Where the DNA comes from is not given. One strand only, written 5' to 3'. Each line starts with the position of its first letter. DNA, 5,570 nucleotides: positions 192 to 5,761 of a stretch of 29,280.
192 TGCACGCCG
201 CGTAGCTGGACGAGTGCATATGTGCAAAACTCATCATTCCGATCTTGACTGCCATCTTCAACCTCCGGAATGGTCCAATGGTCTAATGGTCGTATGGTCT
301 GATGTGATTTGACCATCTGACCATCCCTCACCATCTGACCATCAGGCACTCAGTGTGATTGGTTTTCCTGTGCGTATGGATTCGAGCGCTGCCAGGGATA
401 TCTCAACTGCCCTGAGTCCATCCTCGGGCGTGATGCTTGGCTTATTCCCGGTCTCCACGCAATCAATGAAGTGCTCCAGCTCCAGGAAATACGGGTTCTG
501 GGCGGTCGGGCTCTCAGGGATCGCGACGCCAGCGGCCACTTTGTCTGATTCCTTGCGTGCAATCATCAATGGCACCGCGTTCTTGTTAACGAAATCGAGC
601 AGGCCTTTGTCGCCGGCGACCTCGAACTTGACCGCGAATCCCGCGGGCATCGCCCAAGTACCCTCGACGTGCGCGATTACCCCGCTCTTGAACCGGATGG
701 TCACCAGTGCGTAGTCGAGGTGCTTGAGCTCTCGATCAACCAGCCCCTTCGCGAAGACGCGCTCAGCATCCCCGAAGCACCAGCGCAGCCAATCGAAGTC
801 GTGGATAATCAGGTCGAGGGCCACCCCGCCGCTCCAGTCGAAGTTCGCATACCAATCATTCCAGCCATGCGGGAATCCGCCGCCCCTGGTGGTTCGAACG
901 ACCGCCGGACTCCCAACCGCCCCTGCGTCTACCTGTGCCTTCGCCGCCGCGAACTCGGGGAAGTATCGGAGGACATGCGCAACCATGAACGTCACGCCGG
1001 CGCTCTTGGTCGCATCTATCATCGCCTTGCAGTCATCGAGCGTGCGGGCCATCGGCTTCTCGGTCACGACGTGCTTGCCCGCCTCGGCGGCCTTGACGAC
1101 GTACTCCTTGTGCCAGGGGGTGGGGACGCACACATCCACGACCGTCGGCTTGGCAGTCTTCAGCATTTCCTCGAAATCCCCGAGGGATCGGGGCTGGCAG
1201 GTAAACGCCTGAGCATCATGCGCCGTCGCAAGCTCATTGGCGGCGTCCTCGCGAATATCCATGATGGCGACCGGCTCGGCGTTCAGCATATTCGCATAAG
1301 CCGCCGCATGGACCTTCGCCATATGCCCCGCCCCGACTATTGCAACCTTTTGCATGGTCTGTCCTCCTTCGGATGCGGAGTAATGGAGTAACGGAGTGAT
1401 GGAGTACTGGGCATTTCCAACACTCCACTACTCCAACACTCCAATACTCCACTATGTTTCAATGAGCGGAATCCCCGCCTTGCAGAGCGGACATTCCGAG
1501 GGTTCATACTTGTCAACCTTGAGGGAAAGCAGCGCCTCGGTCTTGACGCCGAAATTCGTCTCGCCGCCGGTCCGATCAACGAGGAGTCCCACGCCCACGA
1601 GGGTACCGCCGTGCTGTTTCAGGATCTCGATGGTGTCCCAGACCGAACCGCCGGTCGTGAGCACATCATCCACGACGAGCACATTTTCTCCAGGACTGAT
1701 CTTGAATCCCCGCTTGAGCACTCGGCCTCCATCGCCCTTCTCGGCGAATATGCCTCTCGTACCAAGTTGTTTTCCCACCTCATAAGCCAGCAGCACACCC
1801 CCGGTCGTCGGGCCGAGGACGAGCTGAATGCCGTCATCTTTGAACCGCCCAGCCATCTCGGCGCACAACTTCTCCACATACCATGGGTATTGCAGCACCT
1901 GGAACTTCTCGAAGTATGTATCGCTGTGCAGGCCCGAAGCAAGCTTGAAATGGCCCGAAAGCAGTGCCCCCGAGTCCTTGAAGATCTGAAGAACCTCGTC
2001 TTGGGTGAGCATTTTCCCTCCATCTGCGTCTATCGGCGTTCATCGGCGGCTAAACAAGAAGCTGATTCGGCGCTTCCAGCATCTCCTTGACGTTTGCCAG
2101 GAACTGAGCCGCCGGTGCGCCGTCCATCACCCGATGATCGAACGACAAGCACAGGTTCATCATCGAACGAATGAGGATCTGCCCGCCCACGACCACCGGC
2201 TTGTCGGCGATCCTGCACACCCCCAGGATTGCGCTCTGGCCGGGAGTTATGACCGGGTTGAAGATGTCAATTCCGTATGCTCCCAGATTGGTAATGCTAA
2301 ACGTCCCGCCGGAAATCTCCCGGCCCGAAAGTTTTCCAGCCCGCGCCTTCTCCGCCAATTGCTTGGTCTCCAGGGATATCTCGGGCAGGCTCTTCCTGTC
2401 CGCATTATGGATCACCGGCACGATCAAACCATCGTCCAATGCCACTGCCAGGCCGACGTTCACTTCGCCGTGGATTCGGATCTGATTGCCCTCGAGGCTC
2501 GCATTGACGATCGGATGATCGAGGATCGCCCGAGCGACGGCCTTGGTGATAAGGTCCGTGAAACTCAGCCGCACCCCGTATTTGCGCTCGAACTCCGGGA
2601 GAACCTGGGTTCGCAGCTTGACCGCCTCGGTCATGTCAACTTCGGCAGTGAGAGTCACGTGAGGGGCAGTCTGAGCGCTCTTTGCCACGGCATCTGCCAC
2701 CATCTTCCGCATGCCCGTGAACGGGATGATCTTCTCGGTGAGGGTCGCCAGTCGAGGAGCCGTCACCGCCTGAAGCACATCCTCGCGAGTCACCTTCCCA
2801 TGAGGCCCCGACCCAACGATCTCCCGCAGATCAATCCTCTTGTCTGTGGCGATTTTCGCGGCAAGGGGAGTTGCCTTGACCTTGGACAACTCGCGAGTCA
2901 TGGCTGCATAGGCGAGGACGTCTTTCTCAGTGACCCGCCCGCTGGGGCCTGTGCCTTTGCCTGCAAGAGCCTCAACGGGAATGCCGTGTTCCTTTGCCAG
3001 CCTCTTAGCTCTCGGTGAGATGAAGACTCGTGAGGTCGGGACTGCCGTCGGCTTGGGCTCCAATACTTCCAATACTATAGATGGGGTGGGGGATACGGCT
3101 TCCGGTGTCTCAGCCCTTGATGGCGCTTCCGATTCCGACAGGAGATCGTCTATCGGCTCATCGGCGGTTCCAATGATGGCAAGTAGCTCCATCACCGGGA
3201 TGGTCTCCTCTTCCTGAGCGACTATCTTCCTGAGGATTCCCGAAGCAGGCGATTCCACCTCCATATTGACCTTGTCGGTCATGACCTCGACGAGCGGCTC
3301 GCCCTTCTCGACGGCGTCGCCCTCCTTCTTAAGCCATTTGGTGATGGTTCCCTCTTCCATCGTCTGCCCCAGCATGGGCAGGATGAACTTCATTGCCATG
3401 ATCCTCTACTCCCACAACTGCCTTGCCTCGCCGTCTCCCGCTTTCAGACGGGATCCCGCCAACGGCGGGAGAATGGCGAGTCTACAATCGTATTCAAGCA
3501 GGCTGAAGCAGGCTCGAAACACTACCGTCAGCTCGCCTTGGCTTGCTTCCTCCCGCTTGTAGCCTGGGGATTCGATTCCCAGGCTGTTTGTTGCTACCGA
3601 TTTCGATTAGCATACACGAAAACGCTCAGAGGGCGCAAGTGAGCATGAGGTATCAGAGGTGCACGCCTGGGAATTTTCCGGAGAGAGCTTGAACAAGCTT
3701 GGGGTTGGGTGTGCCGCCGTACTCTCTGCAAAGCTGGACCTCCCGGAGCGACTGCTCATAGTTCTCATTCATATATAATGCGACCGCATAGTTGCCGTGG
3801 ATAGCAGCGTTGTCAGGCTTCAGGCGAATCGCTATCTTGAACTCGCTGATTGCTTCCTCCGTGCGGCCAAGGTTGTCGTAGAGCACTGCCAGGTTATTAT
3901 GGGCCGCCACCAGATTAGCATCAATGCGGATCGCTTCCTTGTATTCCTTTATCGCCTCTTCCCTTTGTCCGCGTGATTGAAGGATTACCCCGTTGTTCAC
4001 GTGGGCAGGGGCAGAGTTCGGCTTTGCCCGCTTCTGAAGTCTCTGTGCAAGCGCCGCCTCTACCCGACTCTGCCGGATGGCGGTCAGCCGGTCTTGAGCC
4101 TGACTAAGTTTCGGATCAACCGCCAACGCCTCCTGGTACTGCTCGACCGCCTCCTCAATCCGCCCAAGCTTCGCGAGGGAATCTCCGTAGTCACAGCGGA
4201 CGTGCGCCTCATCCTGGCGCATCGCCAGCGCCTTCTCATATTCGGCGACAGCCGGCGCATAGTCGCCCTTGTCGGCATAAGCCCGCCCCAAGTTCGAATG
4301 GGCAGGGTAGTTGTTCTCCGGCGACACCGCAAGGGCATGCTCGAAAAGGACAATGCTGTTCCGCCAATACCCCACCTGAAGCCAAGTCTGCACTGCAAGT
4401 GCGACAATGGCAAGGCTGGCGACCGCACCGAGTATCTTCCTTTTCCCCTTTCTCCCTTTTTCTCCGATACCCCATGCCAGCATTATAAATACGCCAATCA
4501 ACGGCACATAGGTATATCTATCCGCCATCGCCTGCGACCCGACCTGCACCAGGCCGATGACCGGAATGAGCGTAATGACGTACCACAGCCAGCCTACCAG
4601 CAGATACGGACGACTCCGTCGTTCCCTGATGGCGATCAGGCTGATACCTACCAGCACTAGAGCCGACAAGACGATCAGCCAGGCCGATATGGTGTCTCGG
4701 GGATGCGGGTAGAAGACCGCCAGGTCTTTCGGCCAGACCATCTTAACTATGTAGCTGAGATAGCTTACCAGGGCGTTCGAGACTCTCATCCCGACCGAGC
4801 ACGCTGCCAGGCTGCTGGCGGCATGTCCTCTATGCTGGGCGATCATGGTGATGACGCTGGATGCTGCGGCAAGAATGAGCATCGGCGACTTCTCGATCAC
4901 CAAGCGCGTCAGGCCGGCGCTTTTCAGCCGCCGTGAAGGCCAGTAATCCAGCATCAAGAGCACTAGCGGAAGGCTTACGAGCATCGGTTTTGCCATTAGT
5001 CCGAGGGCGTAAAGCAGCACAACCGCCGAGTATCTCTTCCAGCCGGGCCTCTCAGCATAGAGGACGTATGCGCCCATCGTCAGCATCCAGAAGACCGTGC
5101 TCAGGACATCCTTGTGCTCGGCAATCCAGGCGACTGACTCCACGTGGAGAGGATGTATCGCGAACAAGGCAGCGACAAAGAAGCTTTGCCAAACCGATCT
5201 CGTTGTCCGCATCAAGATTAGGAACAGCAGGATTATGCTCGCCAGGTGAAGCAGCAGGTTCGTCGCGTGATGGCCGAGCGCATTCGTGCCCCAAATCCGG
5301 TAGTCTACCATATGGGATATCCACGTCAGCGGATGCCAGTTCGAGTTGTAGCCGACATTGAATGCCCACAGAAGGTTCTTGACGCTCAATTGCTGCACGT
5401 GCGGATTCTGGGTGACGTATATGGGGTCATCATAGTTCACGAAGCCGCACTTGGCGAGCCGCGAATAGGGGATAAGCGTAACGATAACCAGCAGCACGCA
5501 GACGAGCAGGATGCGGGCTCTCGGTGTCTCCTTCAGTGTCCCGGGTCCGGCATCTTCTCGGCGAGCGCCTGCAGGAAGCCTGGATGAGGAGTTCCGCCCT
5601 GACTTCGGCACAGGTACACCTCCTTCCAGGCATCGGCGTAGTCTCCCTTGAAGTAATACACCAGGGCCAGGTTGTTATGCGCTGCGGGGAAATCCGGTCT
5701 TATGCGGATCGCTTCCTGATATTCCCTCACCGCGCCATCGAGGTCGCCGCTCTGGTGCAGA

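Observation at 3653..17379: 13.7 kb gap-free cluster: lipid-sugar donor synthase + ArnT-like GT-C + six tandem TMTC-like GT-C/TPR paralogs (candidate bacterial protein O-glycosylation system)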

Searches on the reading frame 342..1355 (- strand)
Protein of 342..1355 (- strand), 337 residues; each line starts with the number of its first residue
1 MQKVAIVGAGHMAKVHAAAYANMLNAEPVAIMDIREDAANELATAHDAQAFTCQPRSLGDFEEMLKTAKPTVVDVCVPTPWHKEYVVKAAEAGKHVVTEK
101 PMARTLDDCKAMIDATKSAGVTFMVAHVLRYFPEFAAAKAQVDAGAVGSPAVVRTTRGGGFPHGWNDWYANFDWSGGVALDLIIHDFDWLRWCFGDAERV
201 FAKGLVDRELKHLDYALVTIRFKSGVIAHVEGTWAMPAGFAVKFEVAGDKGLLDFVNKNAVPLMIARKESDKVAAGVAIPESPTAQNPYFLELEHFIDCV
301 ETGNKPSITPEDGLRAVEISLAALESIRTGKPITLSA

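Call 56: search_protein_families(library=pfam, proteins=[window:342-1355:-], max_evalue=0.001)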
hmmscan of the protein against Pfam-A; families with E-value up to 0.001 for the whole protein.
window:342-1355:- (337 aa): 5 families
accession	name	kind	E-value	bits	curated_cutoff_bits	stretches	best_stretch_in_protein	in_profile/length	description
PF01408.29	GFO_IDH_MocA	-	2.7e-26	93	24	1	3-127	2-120/120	Oxidoreductase family, NAD-binding Rossmann fold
PF22725.1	GFO_IDH_MocA_C3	-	1.1e-24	87.2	27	1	135-253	1-123/124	GFO/IDH/MocA C-terminal domain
PF02894.22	GFO_IDH_MocA_C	-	9.4e-23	81.6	22.9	1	139-335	1-218/218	Oxidoreductase family, C-terminal alpha/beta domain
PF03435.24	Sacchrp_dh_NADP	-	9.6e-05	23.2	25.1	1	4-123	1-128/129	Saccharopine dehydrogenase NADP binding domain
PF03447.22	NAD_binding_3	-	0.00019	22.5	24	1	21-125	19-115/116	Homoserine dehydrogenase, NAD binding domain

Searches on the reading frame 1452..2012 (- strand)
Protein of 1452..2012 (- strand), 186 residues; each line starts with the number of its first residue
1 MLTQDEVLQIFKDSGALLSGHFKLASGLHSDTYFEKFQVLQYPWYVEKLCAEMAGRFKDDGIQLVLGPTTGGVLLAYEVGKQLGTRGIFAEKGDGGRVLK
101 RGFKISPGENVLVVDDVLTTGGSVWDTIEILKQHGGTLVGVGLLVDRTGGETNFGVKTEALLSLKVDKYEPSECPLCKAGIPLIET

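Call 56: search_protein_families(library=pfam, proteins=[window:1452-2012:-], max_evalue=0.001)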
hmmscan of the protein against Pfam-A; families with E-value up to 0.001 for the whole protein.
window:1452-2012:- (186 aa): 1 family
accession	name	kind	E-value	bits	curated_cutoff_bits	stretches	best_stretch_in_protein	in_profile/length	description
PF00156.33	Pribosyltran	-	3.2e-11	43.2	26.3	1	54-150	19-129/158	Phosphoribosyl transferase domain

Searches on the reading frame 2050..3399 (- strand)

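Call 56: search_protein_families(library=pfam, proteins=[window:2050-3399:-], max_evalue=0.001)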
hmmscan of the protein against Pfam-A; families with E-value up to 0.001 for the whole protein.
window:2050-3399:- (449 aa): 3 families
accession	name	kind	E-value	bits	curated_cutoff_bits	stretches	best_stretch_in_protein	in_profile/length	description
PF00198.28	2-oxoacid_dh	-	5.1e-84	281.8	23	1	221-448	3-231/232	2-oxoacid dehydrogenases acyltransferase (catalytic domain)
PF02817.22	E3_binding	-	6.7e-27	93.8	23.7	2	125-162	1-36/36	e3 binding domain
PF00364.28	Biotin_lipoyl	-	1.7e-20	73.1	22.1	1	5-76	3-73/73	Biotin-requiring enzyme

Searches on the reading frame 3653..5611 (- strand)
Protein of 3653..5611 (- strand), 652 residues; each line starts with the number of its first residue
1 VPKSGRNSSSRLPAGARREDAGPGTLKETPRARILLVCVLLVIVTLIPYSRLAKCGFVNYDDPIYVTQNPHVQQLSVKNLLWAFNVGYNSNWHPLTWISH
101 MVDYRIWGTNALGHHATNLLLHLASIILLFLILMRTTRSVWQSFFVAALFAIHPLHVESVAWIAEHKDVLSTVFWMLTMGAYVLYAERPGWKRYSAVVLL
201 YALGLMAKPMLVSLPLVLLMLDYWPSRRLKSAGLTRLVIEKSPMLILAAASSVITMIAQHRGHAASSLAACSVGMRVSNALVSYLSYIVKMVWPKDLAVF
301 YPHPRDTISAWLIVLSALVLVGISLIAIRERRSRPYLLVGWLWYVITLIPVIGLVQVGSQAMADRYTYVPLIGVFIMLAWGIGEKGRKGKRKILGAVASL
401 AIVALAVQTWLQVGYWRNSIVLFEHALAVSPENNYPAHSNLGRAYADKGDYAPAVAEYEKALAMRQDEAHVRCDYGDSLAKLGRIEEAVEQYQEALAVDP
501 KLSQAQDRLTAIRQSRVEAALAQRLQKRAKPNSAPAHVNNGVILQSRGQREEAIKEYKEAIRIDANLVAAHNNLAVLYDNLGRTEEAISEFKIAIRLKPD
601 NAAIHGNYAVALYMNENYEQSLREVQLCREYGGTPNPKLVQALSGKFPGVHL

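Call 4: search_protein_families(library=pfam, proteins=[window:3653-5611:-], max_evalue=0.01)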
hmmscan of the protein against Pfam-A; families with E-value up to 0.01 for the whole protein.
window:3653-5611:- (652 aa): 25 families
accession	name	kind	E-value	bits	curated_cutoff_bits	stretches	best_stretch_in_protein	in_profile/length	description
PF07719.23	TPR_2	-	5.2e-28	95.3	27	4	569-601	2-34/34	Tetratricopeptide repeat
PF13414.12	TPR_11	-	1.1e-27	95.9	26.8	4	545-582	5-42/42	TPR repeat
PF13181.12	TPR_8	-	3.9e-24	83.1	25.7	3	570-601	3-34/34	Tetratricopeptide repeat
PF00515.34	TPR_1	-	6.8e-23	79.9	27.8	4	569-601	2-34/34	Tetratricopeptide repeat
PF13431.12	TPR_17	-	9e-19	66.6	24.4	1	557-588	2-33/34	Tetratricopeptide repeat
PF13424.12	TPR_12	-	1.2e-17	64.3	30.1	3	439-500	7-76/77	Tetratricopeptide repeat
PF13432.12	TPR_16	-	8.4e-17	61.7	32.7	2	441-500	3-62/65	Tetratricopeptide repeat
PF14559.12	TPR_19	-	2.2e-15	57.2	25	3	447-506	3-62/68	Tetratricopeptide repeat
PF13176.12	TPR_7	-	2.2e-13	49.5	27.9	1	437-470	1-34/36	Tetratricopeptide repeat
PF13428.12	TPR_14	-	4.9e-12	45.7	23.5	0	475-508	7-40/44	Tetratricopeptide repeat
PF13374.12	TPR_10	-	8.9e-12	45.1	27.5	1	439-466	6-33/42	Tetratricopeptide repeat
PF24575.1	TPR_Slam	-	8.5e-11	42.6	35.2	0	575-621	54-100/104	Surface lipoprotein assembly modifier, N-terminal TPR repeats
PF07721.20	TPR_4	-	4.1e-08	33.5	27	0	437-459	3-25/26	Tetratricopeptide repeat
PF13371.12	TPR_9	-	9.7e-08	32.4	35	1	442-509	2-66/73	Tetratricopeptide repeat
PF13174.12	TPR_6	-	7.1e-07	29.9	26.3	0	476-500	7-31/33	Tetratricopeptide repeat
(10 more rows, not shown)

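Call 5: search_protein_families(library=ncbifam, proteins=[window:3653-5611:-], max_evalue=0.01)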
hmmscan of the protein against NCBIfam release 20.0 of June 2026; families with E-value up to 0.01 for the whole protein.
window:3653-5611:- (652 aa): 30 families (the best 25 are shown)
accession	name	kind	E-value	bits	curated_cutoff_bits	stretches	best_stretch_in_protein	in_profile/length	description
TIGR02521.1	type_IV_pilW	equivalog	2.2e-22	79.8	154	2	526-623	23-120/234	type IV pilus biogenesis/stability protein PilW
NF040959.1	MamA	equivalog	3.1e-22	79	200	3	411-509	82-179/204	magnetosome protein MamA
TIGR02917.1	PEP_TPR_lipo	equivalog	3.7e-18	64.8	312.2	1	402-613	331-543/899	XrtA/PEP-CTERM system TPR-repeat protein PrsT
NF033762.1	social_mot_Tgl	equivalog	5.4e-15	55.4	225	2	532-623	29-121/252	social motility TPR repeat lipoprotein Tgl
NF033758.1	gliding_GltE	equivalog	9.2e-14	51.2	225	1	528-616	284-373/411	adventurous gliding motility TPR repeat lipoprotein GltE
NF047507.1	TPR_BatC_Lepto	exception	2.3e-13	50.1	175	2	412-470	70-131/214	TPR repeat-containing protein BatC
NF002725.1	PRK02603.1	equivalog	1.5e-12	47.9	143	2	537-615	75-152/173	photosystem I assembly protein Ycf3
NF011721.1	PRK15174.1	equivalog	4.6e-11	41.6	1200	2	403-515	215-331/656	Vi polysaccharide transport protein VexE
TIGR02552.1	LcrH_SycD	equivalog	4.8e-11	42.5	104.8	2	412-503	30-120/136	SycD/LcrH family type III secretion system chaperone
NF008391.2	PRK11189.1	equivalog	1.9e-09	37.4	250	1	530-626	61-157/297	lipoprotein NlpI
NF033920.0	C39_PA2778_fam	equivalog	2e-09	37.2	150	3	519-599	175-255/255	PA2778 family cysteine peptidase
NF047558.1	TPR_END_plus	domain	1.6e-07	31.1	32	0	570-600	1-31/56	TPR end-of-group domain-containing protein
NF007302.0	PRK09782.1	equivalog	1.3e-06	26.7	1223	1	487-635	523-677/990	phage receptor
TIGR00990.1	3a0801s09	subfamily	1.7e-06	27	757.25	1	528-626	325-423/615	mitochondrial import receptor subunit TOM70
NF008520.0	PRK11447.1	equivalog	3e-06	25.3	858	1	423-515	292-380/1157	cellulose synthase complex outer membrane protein BcsC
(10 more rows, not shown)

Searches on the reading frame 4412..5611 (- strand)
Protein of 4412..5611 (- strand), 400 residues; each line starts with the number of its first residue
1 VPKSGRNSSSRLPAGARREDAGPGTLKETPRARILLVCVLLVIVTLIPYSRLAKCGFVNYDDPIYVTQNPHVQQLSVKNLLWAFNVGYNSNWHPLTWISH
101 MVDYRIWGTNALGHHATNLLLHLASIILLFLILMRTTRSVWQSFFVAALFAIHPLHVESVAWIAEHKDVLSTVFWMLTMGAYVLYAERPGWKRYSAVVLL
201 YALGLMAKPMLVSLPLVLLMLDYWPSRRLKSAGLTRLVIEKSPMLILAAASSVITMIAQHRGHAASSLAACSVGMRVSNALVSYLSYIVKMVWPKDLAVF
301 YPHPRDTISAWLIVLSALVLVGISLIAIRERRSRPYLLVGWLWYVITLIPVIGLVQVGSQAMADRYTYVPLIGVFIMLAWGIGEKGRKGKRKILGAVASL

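Call 16: search_protein_families(library=pfam, proteins=[window:4412-5611:-], max_evalue=10)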
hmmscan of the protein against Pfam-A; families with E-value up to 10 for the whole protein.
window:4412-5611:- (400 aa): 2 families
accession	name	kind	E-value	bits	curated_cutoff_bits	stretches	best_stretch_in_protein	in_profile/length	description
PF13231.12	PMT_2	-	0.00012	22.8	26.1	1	105-220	15-127/160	Dolichyl-phosphate-mannose-protein mannosyltransferase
PF24283.1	DUF7471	-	0.0017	18.8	27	1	312-348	9-45/86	Family of unknown function (DUF7471)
